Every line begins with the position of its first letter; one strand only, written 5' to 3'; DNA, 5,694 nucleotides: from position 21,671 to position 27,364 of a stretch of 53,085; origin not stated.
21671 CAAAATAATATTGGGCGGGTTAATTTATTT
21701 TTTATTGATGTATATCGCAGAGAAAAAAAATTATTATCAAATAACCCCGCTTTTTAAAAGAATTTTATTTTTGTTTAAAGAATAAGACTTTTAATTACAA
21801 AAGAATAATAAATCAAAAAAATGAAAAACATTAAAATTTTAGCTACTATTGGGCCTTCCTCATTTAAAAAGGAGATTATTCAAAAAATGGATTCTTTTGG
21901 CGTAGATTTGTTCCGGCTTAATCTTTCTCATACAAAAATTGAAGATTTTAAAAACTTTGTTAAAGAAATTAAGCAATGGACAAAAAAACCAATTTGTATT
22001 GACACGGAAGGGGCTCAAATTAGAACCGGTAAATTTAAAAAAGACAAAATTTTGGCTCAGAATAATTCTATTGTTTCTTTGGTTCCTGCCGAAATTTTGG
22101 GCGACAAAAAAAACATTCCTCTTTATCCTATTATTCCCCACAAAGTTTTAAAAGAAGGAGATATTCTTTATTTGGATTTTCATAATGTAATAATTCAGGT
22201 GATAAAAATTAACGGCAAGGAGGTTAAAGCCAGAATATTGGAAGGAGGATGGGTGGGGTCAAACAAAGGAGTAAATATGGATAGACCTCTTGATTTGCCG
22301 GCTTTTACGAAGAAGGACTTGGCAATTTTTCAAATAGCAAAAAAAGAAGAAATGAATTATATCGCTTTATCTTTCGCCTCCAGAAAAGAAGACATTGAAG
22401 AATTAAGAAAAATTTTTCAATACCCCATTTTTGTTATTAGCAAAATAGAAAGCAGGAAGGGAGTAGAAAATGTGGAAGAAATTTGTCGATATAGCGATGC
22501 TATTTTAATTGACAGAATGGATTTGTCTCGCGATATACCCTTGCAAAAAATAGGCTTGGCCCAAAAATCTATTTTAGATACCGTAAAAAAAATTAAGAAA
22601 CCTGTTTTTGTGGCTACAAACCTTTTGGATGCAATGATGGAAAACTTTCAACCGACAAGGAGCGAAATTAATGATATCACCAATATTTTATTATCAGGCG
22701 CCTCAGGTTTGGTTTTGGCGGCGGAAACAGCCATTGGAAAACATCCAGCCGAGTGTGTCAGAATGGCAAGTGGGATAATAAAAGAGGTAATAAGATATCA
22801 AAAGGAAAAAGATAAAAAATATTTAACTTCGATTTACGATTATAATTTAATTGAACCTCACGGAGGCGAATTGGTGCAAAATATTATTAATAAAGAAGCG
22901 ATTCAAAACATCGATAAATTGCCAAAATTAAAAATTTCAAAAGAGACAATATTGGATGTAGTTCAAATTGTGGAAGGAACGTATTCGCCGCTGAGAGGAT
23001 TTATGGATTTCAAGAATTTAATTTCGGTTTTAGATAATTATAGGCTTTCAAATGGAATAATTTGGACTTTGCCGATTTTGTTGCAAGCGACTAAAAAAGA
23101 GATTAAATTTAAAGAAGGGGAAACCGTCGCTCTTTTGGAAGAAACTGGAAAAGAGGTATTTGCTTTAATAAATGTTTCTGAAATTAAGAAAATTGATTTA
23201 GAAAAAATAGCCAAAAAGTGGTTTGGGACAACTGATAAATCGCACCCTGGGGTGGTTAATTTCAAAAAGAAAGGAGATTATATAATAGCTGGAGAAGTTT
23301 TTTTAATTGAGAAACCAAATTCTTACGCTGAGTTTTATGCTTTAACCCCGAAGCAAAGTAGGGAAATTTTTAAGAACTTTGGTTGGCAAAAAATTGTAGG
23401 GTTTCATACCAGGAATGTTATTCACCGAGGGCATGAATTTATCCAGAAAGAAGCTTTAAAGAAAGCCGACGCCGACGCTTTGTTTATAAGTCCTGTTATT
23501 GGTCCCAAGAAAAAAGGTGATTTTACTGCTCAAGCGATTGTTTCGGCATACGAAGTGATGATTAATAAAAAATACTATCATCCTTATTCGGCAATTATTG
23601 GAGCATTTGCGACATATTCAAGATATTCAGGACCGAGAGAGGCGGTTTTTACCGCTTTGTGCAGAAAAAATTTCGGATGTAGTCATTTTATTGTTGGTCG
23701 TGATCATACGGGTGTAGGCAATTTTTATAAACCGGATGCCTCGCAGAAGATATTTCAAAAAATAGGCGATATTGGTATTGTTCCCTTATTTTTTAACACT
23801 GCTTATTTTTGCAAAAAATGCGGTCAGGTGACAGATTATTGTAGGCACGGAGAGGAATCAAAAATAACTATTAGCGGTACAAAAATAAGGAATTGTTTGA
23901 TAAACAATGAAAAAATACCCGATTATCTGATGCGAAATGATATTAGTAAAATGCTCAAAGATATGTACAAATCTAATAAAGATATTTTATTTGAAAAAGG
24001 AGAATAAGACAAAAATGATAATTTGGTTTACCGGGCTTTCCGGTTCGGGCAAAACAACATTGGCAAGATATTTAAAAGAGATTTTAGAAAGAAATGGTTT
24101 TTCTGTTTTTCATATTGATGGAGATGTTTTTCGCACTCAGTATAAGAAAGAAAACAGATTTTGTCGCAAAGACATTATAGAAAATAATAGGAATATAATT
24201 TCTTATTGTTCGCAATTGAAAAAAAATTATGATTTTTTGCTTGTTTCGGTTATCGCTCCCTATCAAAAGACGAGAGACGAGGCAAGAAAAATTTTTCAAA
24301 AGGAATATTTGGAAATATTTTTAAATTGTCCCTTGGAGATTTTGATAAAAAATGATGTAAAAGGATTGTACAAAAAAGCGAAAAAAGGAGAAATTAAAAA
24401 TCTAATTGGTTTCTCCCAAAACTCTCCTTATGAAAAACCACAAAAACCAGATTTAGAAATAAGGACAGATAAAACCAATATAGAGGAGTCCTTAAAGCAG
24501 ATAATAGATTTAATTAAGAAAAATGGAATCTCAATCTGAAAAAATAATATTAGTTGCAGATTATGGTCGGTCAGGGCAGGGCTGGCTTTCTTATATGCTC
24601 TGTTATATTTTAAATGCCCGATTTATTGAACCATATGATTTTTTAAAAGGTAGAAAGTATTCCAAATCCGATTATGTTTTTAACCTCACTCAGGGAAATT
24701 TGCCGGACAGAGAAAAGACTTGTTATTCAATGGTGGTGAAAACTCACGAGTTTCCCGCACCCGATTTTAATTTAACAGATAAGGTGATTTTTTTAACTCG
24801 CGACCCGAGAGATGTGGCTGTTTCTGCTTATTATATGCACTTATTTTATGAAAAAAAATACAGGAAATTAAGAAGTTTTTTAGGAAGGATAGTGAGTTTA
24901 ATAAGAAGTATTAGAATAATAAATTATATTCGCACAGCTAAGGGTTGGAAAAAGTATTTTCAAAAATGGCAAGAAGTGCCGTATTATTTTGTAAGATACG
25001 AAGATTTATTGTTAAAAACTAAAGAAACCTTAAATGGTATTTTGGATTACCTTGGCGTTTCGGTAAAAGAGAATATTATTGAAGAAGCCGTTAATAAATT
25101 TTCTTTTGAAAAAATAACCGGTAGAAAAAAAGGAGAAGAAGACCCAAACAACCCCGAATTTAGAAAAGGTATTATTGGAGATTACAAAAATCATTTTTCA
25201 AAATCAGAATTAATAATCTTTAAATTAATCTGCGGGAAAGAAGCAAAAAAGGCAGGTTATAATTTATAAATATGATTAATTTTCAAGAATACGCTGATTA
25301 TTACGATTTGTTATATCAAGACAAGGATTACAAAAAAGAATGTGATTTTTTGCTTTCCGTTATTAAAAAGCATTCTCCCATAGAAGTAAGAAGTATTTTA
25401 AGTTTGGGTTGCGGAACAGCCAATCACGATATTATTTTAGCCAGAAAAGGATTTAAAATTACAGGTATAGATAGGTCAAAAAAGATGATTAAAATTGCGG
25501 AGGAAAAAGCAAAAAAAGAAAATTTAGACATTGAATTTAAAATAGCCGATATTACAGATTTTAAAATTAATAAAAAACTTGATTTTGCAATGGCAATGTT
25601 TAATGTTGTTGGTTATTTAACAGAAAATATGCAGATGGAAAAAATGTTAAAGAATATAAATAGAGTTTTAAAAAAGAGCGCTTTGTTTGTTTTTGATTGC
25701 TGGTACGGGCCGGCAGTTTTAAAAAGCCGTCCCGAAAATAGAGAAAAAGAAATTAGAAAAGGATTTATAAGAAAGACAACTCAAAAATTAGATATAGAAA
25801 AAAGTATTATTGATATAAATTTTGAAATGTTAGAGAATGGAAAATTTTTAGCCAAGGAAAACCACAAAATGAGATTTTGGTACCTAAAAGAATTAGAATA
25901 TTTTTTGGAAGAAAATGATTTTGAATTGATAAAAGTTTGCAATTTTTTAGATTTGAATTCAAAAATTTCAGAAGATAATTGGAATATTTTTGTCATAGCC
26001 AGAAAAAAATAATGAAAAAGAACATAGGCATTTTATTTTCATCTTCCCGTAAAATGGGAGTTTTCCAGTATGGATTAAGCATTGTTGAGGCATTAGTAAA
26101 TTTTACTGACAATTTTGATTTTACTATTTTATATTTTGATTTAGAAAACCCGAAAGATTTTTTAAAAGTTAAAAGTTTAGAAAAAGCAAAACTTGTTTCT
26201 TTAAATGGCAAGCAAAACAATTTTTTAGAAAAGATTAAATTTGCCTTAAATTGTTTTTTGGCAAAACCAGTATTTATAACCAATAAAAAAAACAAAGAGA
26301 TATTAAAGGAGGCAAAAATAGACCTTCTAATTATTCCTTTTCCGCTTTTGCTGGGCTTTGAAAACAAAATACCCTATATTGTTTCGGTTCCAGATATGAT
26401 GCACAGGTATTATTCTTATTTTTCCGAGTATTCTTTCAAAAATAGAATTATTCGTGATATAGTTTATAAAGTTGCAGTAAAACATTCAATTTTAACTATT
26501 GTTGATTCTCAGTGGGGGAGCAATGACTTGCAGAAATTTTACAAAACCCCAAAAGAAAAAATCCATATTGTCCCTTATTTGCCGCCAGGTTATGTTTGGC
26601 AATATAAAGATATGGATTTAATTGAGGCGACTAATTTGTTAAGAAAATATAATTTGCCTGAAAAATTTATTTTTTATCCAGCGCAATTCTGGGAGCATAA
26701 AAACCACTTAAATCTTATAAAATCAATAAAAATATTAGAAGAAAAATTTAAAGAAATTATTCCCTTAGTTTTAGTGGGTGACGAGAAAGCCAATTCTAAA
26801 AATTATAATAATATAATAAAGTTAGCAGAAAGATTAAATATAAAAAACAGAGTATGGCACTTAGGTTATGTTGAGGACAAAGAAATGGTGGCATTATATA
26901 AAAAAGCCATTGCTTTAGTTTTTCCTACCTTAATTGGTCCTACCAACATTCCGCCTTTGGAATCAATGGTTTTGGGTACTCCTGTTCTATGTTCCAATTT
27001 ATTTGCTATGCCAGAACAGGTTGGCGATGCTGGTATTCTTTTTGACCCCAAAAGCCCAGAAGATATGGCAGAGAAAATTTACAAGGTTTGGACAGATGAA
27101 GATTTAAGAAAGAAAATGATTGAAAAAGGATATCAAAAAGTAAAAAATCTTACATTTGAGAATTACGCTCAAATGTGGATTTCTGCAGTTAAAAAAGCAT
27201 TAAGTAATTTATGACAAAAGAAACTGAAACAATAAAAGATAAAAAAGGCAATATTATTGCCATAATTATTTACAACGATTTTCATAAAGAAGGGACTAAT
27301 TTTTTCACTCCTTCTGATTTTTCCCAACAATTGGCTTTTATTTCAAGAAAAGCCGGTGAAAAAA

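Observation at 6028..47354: Candidate surface-protein (S-layer) glycosylation supercluster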

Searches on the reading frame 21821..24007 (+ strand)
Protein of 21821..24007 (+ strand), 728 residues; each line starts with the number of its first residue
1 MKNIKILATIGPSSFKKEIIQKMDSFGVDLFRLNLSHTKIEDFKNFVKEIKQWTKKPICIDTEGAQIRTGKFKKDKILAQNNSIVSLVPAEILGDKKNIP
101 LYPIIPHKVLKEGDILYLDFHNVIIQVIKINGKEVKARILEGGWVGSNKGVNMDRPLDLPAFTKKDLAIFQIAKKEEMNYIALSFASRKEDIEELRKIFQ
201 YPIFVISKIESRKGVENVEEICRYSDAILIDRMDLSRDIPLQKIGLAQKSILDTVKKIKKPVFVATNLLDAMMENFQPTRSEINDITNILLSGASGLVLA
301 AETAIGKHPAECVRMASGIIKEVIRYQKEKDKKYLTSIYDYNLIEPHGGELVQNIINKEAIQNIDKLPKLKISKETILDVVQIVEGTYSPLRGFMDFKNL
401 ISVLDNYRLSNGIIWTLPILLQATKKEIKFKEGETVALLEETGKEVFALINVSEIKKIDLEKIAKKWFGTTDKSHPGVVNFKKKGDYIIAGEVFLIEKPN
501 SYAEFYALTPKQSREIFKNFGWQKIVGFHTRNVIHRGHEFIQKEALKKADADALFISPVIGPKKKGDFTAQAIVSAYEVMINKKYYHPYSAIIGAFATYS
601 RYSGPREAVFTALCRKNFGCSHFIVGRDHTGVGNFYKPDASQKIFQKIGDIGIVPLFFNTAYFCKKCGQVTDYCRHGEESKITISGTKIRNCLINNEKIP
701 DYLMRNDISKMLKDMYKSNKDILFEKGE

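Call 5: search_protein_families(library=pfam, proteins=[window:21821-24007:+], max_evalue=0.01)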
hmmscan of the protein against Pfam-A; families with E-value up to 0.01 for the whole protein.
window:21821-24007:+ (728 aa): 4 families
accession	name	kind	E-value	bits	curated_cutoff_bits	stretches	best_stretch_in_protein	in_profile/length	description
PF01747.23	ATP-sulfurylase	-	3e-74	249.4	24.3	1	506-713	3-210/212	ATP-sulfurylase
PF00224.27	PK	-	1.7e-63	215.2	30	1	2-313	2-328/328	Pyruvate kinase, barrel domain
PF14306.12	PUA_2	-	9.4e-40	136.3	27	1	344-497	1-158/159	PUA-like domain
PF03328.21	HpcH_HpaI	-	0.0079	15.9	25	0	181-241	102-160/221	HpcH/HpaI aldolase/citrate lyase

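Call 9: search_protein_families(library=ncbifam, proteins=[window:21821-24007:+], max_evalue=0.01)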
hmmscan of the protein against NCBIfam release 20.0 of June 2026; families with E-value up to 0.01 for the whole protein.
window:21821-24007:+ (728 aa): 11 families
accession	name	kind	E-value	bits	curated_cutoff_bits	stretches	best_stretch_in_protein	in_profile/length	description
NF003166.0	PRK04149.1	subfamily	1.1e-122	409.2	387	1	342-720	3-386/393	sulfate adenylyltransferase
TIGR00339.1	sopT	equivalog_domain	1e-99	334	322.95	1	346-713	1-382/383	sulfate adenylyltransferase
NF004491.0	PRK05826.1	subfamily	2.8e-80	270.1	432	1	2-335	5-350/477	pyruvate kinase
TIGR01064.1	pyruv_kin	equivalog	5.6e-79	265.9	306.4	1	3-328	2-339/476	pyruvate kinase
NF004886.0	PRK06247.1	subfamily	6.8e-76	255.9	623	1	2-327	5-336/476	pyruvate kinase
NF004040.0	PRK05537.1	equivalog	2e-72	244.5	669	1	358-718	24-391/572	bifunctional sulfate adenylyltransferase/adenylylsulfate kinase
NF004978.0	PRK06354.1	subfamily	2.1e-63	214.7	462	1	1-332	7-350/590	pyruvate kinase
NF006664.0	PRK09206.1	equivalog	3.4e-59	200.6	686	1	1-330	1-342/470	pyruvate kinase PykF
NF005234.0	PRK06739.1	equivalog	1.1e-49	169.3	564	1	4-324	3-328/352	pyruvate kinase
NF011314.0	PRK14725.1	equivalog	3.2e-19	68.7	642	1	110-327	373-597/614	pyruvate kinase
NF005249.0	PRK06760.1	subfamily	0.0021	17.7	287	1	63-154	57-151/223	hypothetical protein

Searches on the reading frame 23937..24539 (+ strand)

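Call 5: search_protein_families(library=pfam, proteins=[window:23937-24539:+], max_evalue=0.01)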
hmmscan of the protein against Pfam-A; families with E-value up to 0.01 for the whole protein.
window:23937-24539:+ (200 aa): 23 families
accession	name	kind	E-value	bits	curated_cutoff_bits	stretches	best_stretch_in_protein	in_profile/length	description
PF01583.26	APS_kinase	-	3.3e-43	147.8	21.1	1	27-175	3-151/152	Adenylylsulphate kinase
PF13238.12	AAA_18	-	8.4e-08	33.2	29.4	1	29-138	1-106/128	AAA domain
PF06414.18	Zeta_toxin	-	3.7e-06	27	22.3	1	21-74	11-63/199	Zeta toxin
PF00485.24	PRK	-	4.7e-06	27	22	1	28-123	1-95/196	Phosphoribulokinase / Uridine kinase family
PF13401.12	AAA_22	-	5.7e-05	23.9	27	1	24-63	3-42/130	AAA domain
PF08433.16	KTI12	-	8.2e-05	22.7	22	1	28-82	3-54/271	Chromatin associated protein KTI12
PF13671.12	AAA_33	-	0.00011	22.9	27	1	29-77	2-44/143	AAA domain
PF24883.2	NPHP3_N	-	0.00017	22.3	24.8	1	22-59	18-55/164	Nephrocystin 3, N-terminal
PF00910.28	RNA_helicase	-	0.00024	22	21.5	1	29-102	1-82/105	RNA helicase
PF13207.12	AAA_17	-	0.00026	21.7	27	1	32-74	1-39/136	AAA domain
PF00448.28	SRP54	-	0.00027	21.1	22.7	1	27-67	2-42/196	SRP54-type protein, GTPase domain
PF01656.29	CbiA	-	0.00034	21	25.4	1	33-101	6-74/125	CobQ/CobB/MinD/ParA nucleotide binding domain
PF00503.26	G-alpha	-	0.00035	20.3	48.8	1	21-144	16-104/333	G-protein alpha subunit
PF20720.3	nSTAND3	-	0.0009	19.4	27.2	1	25-61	16-52/155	Novel STAND NTPase 3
PF03266.21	NTPase_1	-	0.0014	19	23.9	1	29-92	2-64/168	NTPase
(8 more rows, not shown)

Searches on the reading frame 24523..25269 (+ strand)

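Call 5: search_protein_families(library=pfam, proteins=[window:24523-25269:+], max_evalue=0.01)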
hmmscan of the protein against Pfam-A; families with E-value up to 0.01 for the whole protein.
window:24523-25269:+ (248 aa): 2 families
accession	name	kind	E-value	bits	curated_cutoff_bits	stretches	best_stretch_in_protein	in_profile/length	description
PF00685.33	Sulfotransfer_1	-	5.2e-23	82.2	22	1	9-243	4-253/255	Sulfotransferase domain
PF13469.12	Sulfotransfer_3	-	2.2e-08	35.1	27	1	87-182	126-215/216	Sulfotransferase family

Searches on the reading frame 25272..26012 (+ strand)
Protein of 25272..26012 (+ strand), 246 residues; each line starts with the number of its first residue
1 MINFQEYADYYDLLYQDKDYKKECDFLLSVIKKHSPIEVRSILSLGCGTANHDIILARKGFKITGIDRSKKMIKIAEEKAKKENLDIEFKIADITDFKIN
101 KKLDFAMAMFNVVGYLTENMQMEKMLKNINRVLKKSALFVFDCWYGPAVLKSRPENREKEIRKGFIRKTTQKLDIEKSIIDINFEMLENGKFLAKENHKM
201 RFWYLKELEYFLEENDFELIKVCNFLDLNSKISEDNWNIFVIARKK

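Call 5: search_protein_families(library=pfam, proteins=[window:25272-26012:+], max_evalue=0.01)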
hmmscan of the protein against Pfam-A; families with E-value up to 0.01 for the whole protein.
window:25272-26012:+ (246 aa): 9 families
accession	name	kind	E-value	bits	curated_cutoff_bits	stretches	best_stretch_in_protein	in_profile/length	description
PF13649.12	Methyltransf_25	-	2.2e-19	70.4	27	1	42-135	1-95/97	Methyltransferase domain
PF13847.12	Methyltransf_31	-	5.2e-15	55.8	27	1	42-142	7-111/145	Methyltransferase domain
PF08241.18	Methyltransf_11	-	1.7e-14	54.7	21.2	1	43-141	1-95/95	Methyltransferase domain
PF03848.20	TehB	-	1.8e-11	44.3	20.4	1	36-133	28-124/193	Tellurite resistance protein TehB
PF08242.18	Methyltransf_12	-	3.4e-10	41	30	1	43-137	1-96/98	Methyltransferase domain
PF13489.12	Methyltransf_23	-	1.2e-08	35.3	27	1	36-221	20-163/164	Methyltransferase domain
PF01209.24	Ubie_methyltran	-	1.3e-08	35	20.1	1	30-137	39-147/233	ubiE/COQ5 methyltransferase family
PF05401.17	NodS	-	2e-06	28.2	24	1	38-142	43-145/201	Nodulation protein S (NodS)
PF05175.20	MTS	-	0.00017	21.7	23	1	25-107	21-103/170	Methyltransferase small domain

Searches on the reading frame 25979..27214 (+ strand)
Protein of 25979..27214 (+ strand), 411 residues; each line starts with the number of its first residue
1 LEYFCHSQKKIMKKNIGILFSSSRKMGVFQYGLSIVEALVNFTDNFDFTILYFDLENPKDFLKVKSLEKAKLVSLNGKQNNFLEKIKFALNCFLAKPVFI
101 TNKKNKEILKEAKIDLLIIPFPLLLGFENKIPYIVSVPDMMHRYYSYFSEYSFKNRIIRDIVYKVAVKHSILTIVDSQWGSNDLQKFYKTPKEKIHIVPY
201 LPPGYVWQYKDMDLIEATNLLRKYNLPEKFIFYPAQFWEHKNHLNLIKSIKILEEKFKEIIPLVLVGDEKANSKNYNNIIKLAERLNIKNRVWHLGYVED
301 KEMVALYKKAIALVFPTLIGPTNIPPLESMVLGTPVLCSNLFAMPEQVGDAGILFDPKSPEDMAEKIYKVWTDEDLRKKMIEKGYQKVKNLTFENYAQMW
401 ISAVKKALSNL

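Call 5: search_protein_families(library=pfam, proteins=[window:25979-27214:+], max_evalue=0.01)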
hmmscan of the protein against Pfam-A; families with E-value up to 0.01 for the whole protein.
window:25979-27214:+ (411 aa): 4 families
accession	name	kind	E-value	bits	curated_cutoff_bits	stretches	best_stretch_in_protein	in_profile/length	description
PF00534.26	Glycos_transf_1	-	8.2e-31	107.3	26.4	1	227-386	14-171/172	Glycosyl transferases group 1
PF13692.12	Glyco_trans_1_4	-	1.7e-20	74.2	27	1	230-373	3-142/142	Glycosyl transferases group 1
PF13524.12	Glyco_trans_1_2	-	0.00025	21.5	25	1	279-389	27-130/144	Glycosyl transferase-like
PF13439.12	Glyco_transf_4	-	0.00035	21.1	28.5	1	102-199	61-163/170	Glycosyltransferase Family 4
